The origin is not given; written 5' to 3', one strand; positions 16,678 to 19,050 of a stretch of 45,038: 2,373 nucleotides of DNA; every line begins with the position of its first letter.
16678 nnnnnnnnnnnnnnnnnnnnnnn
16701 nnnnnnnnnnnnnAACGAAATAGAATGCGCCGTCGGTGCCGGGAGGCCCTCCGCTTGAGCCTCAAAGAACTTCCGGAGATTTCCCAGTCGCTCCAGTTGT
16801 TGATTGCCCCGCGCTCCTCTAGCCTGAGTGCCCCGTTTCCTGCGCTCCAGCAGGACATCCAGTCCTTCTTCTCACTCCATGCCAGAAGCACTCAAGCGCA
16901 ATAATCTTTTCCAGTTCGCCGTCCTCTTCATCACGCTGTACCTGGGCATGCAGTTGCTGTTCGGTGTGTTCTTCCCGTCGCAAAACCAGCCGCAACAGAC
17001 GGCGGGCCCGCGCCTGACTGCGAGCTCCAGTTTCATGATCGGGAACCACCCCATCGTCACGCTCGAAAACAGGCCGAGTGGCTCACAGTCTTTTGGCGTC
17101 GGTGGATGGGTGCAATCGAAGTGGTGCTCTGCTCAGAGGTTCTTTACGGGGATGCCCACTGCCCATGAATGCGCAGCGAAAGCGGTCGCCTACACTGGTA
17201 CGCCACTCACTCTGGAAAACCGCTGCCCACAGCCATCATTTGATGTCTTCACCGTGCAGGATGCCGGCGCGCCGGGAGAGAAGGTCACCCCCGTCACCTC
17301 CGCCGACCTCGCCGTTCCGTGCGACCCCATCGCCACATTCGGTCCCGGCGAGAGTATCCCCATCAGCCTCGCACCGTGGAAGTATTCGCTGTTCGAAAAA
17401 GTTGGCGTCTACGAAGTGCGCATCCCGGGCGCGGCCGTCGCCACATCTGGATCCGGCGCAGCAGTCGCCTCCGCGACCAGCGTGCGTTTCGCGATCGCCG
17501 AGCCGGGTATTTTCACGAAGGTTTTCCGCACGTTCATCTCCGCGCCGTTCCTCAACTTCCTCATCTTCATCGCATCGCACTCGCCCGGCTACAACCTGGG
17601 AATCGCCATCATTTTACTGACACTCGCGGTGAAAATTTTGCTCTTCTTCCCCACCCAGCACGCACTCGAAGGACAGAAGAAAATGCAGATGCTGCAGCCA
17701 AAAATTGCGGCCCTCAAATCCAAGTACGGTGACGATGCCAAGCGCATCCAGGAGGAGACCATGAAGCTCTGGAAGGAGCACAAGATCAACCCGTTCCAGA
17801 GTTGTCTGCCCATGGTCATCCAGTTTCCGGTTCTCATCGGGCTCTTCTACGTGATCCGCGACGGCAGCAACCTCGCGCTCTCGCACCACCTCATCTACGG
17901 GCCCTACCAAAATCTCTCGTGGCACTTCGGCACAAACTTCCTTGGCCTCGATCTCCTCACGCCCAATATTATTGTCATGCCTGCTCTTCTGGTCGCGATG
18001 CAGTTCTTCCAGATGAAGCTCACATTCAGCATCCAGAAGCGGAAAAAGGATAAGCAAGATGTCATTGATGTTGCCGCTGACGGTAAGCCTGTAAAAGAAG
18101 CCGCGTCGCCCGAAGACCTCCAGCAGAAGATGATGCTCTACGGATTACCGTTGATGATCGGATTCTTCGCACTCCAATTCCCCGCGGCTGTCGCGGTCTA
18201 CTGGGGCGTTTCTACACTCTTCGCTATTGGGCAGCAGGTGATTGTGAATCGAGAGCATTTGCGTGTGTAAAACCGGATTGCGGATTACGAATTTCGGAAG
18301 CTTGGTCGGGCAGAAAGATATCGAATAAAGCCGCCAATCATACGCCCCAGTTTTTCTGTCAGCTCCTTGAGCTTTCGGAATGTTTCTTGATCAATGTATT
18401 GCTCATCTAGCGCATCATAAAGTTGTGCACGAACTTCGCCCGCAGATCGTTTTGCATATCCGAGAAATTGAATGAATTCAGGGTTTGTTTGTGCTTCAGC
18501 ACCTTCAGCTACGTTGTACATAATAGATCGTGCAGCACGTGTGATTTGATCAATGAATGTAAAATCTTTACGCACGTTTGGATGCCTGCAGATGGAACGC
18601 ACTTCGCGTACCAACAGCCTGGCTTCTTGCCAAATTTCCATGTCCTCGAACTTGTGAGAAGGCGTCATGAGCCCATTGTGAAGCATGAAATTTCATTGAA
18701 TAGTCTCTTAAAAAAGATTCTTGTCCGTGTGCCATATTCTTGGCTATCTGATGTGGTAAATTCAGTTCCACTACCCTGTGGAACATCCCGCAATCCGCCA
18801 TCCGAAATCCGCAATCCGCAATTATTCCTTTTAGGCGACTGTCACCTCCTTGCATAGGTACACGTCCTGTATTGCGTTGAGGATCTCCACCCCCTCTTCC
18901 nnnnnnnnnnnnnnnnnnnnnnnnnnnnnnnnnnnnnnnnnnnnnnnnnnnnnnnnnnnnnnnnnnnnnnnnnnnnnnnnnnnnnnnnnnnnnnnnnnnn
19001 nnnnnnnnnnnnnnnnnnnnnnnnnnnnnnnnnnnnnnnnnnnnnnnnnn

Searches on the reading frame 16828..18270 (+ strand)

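Call 96: search_protein_families(library=ncbifam, proteins=[window:16828-18270:+], max_evalue=0.001)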
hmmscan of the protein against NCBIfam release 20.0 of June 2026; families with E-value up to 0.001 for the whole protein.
window:16828-18270:+ (480 aa): 22 families
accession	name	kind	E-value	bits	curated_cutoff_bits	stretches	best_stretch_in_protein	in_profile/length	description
TIGR03592.1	yidC_oxa1_cterm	subfamily_domain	2e-51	174.8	84.3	1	256-475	1-191/191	membrane protein insertase YidC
NF002350.0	PRK01315.1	equivalog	5.2e-36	124.4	282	1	246-475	31-256/329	membrane protein insertase YidC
NF002352.0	PRK01318.1-3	equivalog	5.9e-35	121.4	447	2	244-344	359-459/562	membrane protein insertase YidC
NF002353.0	PRK01318.1-4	equivalog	5.1e-34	117.9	365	1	235-477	357-576/596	membrane protein insertase YidC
NF002899.0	PRK03449.1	equivalog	1.2e-33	116.8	276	2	246-345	21-120/359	membrane protein insertase YidC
NF002357.0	PRK01318.2-4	equivalog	3.1e-33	115.3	479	2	233-354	313-432/532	membrane protein insertase YidC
NF002351.0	PRK01318.1-1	equivalog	5.6e-33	114.5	740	2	235-349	333-445/545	membrane protein insertase YidC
NF002355.0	PRK01318.2-2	equivalog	3.2e-31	108.5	891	2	256-401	396-543/602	membrane protein insertase YidC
NF002803.0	PRK02944.1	equivalog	2e-30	106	377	2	230-355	33-161/255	YidC family membrane integrase SpoIIIJ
NF002356.0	PRK01318.2-3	equivalog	9.8e-29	100.2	460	2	254-342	370-460/627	membrane protein insertase YidC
NF002168.0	PRK01001.1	equivalog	8.5e-26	90.5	670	1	232-476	549-777/795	membrane protein insertase YidC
NF002359.0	PRK01318.2-6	equivalog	3.1e-23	82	600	1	227-474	357-578/624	membrane protein insertase YidC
NF002358.0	PRK01318.2-5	equivalog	4.2e-23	82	605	2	255-392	339-476/545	membrane protein insertase YidC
NF002354.0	PRK01318.2-1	equivalog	1.5e-21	76.5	1094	1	256-382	352-485/548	membrane protein insertase YidC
NF002734.0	PRK02654.1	equivalog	4.2e-20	71.9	324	1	247-349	19-121/384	membrane protein insertase YidC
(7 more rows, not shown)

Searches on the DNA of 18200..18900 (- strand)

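Call 91: search_rna_families(source=window, start=18200, end=18900, threshold=evalue, max_evalue=1)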
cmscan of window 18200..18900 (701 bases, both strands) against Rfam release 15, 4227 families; matches with E-value up to 1: 0.
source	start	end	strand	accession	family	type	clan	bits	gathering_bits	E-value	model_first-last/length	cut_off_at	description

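Call 104: build_rna_model(alignment_id=A6, structure=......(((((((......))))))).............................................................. .)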
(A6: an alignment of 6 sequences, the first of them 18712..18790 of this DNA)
Model R1 built from alignment A6 (6 sequences, 89 columns); structure: as given.
model positions 79; base pairs 7; branch points 0; effective number of sequences 4.51; information 0.717 bits per position. Calibrated on 0.2 Mb of random sequence (short: E-values are rough).
structure used (alignment columns):
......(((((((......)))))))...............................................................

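Call 105: search_with_rna_model(model_id=R1, sources=[window, L016, L017, L018, L019, L020, L021, L022, L023, L024, L031, L032, L033, L002, L003, L005, L006], max_evalue=10)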
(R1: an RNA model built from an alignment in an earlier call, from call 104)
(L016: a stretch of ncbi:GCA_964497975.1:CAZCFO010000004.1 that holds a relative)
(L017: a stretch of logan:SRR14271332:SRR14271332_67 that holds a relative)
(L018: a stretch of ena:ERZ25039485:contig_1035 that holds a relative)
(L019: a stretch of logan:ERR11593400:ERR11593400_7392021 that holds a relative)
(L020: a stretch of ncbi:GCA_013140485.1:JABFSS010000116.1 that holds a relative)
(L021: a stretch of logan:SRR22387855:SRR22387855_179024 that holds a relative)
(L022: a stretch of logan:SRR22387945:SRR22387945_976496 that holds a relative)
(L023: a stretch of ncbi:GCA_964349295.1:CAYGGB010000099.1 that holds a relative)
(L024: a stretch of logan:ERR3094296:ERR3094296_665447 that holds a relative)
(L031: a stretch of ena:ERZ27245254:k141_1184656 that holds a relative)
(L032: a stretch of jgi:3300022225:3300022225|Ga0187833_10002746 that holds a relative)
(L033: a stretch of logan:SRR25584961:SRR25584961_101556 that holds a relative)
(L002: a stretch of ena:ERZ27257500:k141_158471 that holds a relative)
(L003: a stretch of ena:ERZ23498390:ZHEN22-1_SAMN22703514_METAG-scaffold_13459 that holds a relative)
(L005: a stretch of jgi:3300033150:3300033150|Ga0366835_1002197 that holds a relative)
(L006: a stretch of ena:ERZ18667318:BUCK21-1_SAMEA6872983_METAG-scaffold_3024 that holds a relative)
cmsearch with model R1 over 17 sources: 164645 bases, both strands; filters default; matches with E-value up to 10: 11.
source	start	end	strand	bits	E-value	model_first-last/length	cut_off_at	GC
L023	662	740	+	89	1.5e-17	1-79/79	no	0.37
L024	506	584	+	89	1.5e-17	1-79/79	no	0.37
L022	400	478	+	82.6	4.6e-16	1-79/79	no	0.37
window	18710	18788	-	79.6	2.3e-15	1-79/79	no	0.42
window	34849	34922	-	75.6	2e-14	1-79/79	no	0.36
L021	542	620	+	74.6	3.3e-14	1-79/79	no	0.37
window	39195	39275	+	63.9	9.9e-12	1-79/79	no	0.46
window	39199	39218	-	18.1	0.39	5-24/79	no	0.6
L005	4138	4197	+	16.6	0.9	1-79/79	no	0.3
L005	4455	4495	+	14.4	2.9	1-79/79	no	0.22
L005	5730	5785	+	14.2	3.2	1-79/79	no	0.25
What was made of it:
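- Only three module copies were found in 45 kb, and none in 120 kb of related loci (call 105).
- Tried and rejected: A covariance model of the module found no copy beyond the training sequences in 165 kb of window plus loci (call 105).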

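Call 109: build_rna_model(alignment_id=A8, structure=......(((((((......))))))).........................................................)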
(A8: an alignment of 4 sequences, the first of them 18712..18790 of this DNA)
Model R2 built from alignment A8 (4 sequences, 83 columns); structure: as given.
model positions 79; base pairs 7; branch points 0; effective number of sequences 2.98; information 0.717 bits per position. Calibrated on 0.2 Mb of random sequence (short: E-values are rough).
structure used (alignment columns):
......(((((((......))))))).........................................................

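Call 110: search_with_rna_model(model_id=R2, source=window, filters=off, max_evalue=10, show_alignments=3)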
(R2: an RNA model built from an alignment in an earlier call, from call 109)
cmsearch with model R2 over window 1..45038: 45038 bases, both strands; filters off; matches with E-value up to 10: 8.
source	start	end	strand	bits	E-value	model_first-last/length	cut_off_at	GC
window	18710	18788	-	88.5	8.7e-20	1-79/79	no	0.42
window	34849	34922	-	50.2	4.5e-10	1-79/79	no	0.36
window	39199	39218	-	17.1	0.11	5-24/79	no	0.6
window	39195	39275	+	15.4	0.3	1-79/79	no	0.46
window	21637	21654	+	10.4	5.7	6-23/79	no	0.56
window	11796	11817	+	10.1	7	1-79/79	no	0.27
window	11992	12013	+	9.7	8.6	1-79/79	no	0.32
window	28419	28450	-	9.6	9.1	1-79/79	no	0.31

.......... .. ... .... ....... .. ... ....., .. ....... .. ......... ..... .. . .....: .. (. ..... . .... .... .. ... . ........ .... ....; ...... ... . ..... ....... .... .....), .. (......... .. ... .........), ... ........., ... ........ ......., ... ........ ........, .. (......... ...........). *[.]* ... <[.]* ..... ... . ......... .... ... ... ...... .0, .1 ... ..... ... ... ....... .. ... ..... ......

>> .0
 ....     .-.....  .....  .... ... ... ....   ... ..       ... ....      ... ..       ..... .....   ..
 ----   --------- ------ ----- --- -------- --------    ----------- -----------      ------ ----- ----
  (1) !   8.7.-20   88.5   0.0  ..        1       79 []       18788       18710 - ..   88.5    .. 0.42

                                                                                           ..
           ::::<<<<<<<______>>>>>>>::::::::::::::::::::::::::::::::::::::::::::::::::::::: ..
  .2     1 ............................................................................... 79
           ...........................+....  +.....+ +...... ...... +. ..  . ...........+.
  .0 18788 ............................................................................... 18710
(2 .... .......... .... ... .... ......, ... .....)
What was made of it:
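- Checked: A covariance model built only from four cassette-1 orthologues, without c2, hits 34849-34922(-) at 50.2 bits, E=4.5e-10, with filters off over the whole window (call 110).
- No further copies lie upstream of other genes in the window (calls 105, 110).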
